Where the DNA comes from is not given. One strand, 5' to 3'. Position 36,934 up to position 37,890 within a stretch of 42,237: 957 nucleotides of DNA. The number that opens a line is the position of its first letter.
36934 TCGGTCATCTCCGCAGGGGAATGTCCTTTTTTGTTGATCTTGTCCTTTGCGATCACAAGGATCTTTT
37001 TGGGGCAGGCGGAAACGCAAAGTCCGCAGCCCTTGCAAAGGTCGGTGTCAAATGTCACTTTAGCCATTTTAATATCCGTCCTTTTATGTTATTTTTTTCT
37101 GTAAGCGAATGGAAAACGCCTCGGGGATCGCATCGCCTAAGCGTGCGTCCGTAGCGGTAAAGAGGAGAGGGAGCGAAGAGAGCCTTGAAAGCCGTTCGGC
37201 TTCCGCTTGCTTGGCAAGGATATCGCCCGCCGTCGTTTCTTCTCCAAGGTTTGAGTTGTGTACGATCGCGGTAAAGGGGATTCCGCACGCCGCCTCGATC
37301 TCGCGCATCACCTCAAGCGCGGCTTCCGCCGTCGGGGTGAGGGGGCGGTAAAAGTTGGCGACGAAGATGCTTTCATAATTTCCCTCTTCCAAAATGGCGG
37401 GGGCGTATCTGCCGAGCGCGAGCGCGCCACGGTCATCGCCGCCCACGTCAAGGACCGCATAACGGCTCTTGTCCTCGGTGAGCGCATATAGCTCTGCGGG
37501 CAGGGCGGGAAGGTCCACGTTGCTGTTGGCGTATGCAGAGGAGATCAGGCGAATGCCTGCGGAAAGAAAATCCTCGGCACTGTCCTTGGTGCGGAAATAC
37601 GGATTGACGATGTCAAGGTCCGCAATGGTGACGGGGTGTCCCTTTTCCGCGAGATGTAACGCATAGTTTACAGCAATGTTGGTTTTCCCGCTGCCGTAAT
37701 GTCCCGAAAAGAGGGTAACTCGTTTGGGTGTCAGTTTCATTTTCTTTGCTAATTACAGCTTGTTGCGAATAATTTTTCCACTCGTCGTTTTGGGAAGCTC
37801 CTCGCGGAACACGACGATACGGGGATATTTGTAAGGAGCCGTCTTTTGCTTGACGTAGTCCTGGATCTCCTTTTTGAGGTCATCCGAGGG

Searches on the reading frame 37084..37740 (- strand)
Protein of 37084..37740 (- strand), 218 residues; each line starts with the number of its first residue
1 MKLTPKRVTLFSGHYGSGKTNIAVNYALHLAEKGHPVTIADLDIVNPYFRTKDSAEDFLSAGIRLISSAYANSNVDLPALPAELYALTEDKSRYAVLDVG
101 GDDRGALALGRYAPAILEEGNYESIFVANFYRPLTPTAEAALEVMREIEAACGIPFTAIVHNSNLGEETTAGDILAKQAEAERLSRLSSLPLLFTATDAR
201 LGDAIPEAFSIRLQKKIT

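Call 5: search_protein_families(library=pfam, proteins=[window:37084-37740:-])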
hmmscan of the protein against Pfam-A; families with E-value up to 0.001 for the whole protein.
window:37084-37740:- (218 aa): 2 families
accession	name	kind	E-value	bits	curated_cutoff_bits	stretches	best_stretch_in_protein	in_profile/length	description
PF10609.15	ParA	-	3.7e-05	23.7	27.1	1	8-47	6-45/246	NUBPL iron-transfer P-loop NTPase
PF01656.29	CbiA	-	0.00037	20.9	25.4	1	11-119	4-68/125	CobQ/CobB/MinD/ParA nucleotide binding domain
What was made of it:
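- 37084..37740 (-): Gene 2: a 218-aa P-loop NTPase of the SIMIBI class (Mrp/MinD/HypB-like). The family is unannotated. It is possibly a maturation factor. Only weak ParA/CbiA Pfam hits (call 5).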

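Call 8: search_protein_families(library=ncbifam, proteins=[window:37084-37740:-])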
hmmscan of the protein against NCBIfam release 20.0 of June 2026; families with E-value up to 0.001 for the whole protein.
window:37084-37740:- (218 aa): 5 families
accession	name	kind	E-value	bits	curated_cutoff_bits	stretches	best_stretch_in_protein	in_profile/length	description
NF041136.1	MrpORP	equivalog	5.5e-05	22.6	450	1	6-47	6-47/365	iron-sulfur cluster carrier protein MrpORP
NF008669.0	PRK11670.1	equivalog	0.0002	20.4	348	1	9-49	111-151/369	iron-sulfur cluster carrier protein ApbC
NF041546.1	ParA_partition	equivalog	0.00038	20.1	180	1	16-58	10-52/203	ParA family partition ATPase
TIGR01969.1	minD_arch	subfamily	0.00042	19.6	201.75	1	8-44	3-39/251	cell division ATPase MinD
NF047398.1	AAA_KGGVGR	domain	0.00074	19.9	90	1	5-47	2-44/190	KGGVGR-motif variant AAA ATPase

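Call 42: search_solved_structures(query=window:37084-37740:-, max_evalue=1)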
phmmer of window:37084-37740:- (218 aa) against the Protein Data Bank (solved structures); distinct sequences matched with E-value up to 1: 19.
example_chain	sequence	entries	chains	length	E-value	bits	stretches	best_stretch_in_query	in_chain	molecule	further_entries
1hyq_A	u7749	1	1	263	0.00057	23.2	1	7-45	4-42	CELL DIVISION INHIBITOR (MIND-1)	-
4rz2_A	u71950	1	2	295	0.0052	20.1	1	4-44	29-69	Site-determining protein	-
5zme_A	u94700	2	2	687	0.0077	19.5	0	7-55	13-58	ATPase ARSA1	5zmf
8zkc_A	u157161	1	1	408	0.017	18.4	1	8-56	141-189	Iron-sulfur cluster carrier protein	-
9nbl_A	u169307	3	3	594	0.024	17.9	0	5-43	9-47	Arsenite transporter ATPase-like protein,arsA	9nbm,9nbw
4rz3_A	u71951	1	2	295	0.045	17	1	4-44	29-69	Site-determining protein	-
5j1j_A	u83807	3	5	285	0.058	16.7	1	9-44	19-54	Site-determining protein | Transcriptional antiactivator FleN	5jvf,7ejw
9nbo_A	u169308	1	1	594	0.074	16.3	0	5-40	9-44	Arsenite transporter ATPase-like protein,arsA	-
1ion_A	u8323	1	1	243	0.076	16.3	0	8-45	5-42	PROBABLE CELL DIVISION INHIBITOR MIND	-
6g2g_A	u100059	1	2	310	0.12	15.6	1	8-57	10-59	Cytosolic Fe-S cluster assembly factor CFD1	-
1f48_A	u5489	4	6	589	0.14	15.4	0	10-43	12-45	ARSENITE-TRANSLOCATING ATPASE | ARSENICAL PUMP-DRIVING ATPASE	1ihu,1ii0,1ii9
2ph1_A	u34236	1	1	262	0.29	14.4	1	6-48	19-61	Nucleotide-binding protein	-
3vx3_A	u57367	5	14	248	0.3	14.3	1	8-44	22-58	ATPase involved in chromosome partitioning, ParA/MinD family, Mrp homolog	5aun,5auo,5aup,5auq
8pb9_A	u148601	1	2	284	0.31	14.3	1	9-42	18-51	Antiactivator FleN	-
8p53_A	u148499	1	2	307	0.35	14.1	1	9-42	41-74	Antiactivator FleN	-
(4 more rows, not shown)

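Call 54: find_homologous_proteins(query=window:37084-37740:-, max_evalue=0.00001)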
Query window:37084-37740:- (218 aa): 8000 proteins with E <= 0.00001 among 8000 candidates; the best 120 are listed.
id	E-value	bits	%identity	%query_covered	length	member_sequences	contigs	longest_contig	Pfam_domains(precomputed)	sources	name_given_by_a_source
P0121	4.5e-136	469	100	100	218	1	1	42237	-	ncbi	-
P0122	1.5e-134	464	99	100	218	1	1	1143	-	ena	-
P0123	2.3e-122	424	91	100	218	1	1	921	-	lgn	-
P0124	6.4e-122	423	90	100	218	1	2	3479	-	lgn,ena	-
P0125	1.1e-120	419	89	100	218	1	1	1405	-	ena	-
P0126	2.0e-118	412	88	100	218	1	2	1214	PF10609.16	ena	-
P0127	3.5e-118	411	88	100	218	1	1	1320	PF10609.16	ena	-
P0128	5.9e-118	410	88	100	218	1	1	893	PF10609.16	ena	-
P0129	3.4e-117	408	88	100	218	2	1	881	PF10609.16,PF01656.30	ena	-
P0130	3.9e-117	407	88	100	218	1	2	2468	-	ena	-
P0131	2.1e-116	405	88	100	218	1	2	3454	PF10609.16,PF01656.30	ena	-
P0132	4.2e-116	404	87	100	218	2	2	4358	-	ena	-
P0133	1.1e-114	399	87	100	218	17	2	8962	-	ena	-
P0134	1.5e-114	399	86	100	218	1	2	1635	PF10609.16,PF01656.30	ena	-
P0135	2.0e-114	399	85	100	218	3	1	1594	PF10609.16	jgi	-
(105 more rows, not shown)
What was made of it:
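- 37084..37740 (-): Where a source names its relatives, the name is 'hypothetical protein' (call 54).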

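Call 64: predict_structure(alignment_id=A3)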
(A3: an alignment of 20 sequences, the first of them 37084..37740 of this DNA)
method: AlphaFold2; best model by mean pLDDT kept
length: 218 residues; sequences in the alignment: 20
mean_pLDDT: 84.3   pTM: 0.86
mean pLDDT of the five models: 84.3, 84.2, 83.5, 81.6, 81.4
residues with pLDDT >= 90: 96; 70-90: 92; 50-70: 26; < 50: 4
segments of 3 or more residues with pLDDT < 50: none
pLDDT, mean of each block of 10 residues (from residue 1): 86 86 94 94 66 87 81 53 76 89 74 86 94 88 93 93 78 90 97 92 87 67
secondary structure, 60 per line:
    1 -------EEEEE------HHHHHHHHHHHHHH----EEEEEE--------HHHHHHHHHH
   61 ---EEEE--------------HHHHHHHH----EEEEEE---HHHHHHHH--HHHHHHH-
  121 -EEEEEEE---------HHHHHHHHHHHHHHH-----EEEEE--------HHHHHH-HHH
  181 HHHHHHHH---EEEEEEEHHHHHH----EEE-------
elements in order: E8-12 H19-32 E37-42 H51-60 E64-67 H82-89 E94-99 H103-110 H113-119 E122-128 H138-152 E158-162 H171-176 H178-188 E192-198 H199-204 E209-211
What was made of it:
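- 37084..37740 (-): The AF2 model has pLDDT 84 (call 64).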

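Call 67: fold_search(model_id=the predicted structure, library=pdb)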
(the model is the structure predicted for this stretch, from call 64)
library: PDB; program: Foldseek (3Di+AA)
matches with E <= 10: 1883; with E <= 0.001: 342
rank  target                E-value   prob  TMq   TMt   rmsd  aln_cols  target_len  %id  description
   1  5auq_D                4.1e-09  1.00  0.50  0.48   6.6       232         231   19  Crystal structure of ATPase-type HypB in the nucleotide free state (released 2015-06-24)
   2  1jpn_A                2.2e-08  1.00  0.57  0.44   5.1       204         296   18  GMPPNP Complex of SRP GTPase NG Domain (released 2002-02-02)
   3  1jpn_B                2.3e-08  1.00  0.55  0.43   5.4       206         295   18  GMPPNP Complex of SRP GTPase NG Domain (released 2002-02-02)
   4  5auq_F                2.3e-08  1.00  0.52  0.51   5.4       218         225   21  Crystal structure of ATPase-type HypB in the nucleotide free state (released 2015-06-24)
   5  5auq_C                2.5e-08  1.00  0.51  0.49   6.5       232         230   19  Crystal structure of ATPase-type HypB in the nucleotide free state (released 2015-06-24)
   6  5auq_G                3.2e-08  1.00  0.51  0.48   6.5       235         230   20  Crystal structure of ATPase-type HypB in the nucleotide free state (released 2015-06-24)
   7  1ffh                  4.1e-08  1.00  0.58  0.46   4.7       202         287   18  N AND GTPASE DOMAINS OF THE SIGNAL SEQUENCE RECOGNITION PROTEIN FFH FROM THERMUS AQUATICUS (released 1997-12-31)
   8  5auq_B                4.9e-08  1.00  0.52  0.50   5.8       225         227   21  Crystal structure of ATPase-type HypB in the nucleotide free state (released 2015-06-24)
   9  5auq_A                4.9e-08  1.00  0.53  0.50   6.3       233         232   19  Crystal structure of ATPase-type HypB in the nucleotide free state (released 2015-06-24)
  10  5auq_E                5.6e-08  1.00  0.54  0.54   5.6       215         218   22  Crystal structure of ATPase-type HypB in the nucleotide free state (released 2015-06-24)
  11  2j45_A                5.9e-08  1.00  0.56  0.44   5.3       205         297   18  Water structure of T. Aquaticus Ffh NG Domain At 1.1A Resolution (released 2006-11-30)
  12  1ng1                  6.7e-08  1.00  0.58  0.45   4.9       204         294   19  N AND GTPASE DOMAINS OF THE SIGNAL SEQUENCE RECOGNITION PROTEIN FFH FROM THERMUS AQUATICUS (released 1999-07-30)
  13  2ng1                  7.6e-08  1.00  0.59  0.45   4.6       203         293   20  N AND GTPASE DOMAINS OF THE SIGNAL SEQUENCE RECOGNITION PROTEIN FFH FROM THERMUS AQUATICUS (released 1999-07-30)
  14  3vx3_A                8.1e-08  1.00  0.52  0.48   6.6       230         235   20  Crystal structure of [NiFe] hydrogenase maturation protein HypB from Thermococcus kodakarensis KOD1 (released 2013-02-27)
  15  2c03_B                9.2e-08  1.00  0.57  0.44   5.2       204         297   18  GDP COMPLEX OF SRP GTPASE FFH NG DOMAIN (released 2007-02-13)
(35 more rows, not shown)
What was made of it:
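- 37084..37740 (-): The best fold match is the ATPase-type HypB 5AUQ, TM about 0.5 (call 67).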

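Call 70: list_cluster_members(proteins=[P0121])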
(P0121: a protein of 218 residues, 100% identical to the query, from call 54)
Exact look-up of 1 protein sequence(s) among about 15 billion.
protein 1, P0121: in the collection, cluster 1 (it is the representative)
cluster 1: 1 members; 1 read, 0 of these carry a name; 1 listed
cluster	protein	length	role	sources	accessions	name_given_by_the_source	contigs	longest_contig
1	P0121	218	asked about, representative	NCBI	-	-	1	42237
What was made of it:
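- Tried and rejected: The organism look-up for the window contig returned no name (call 70).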
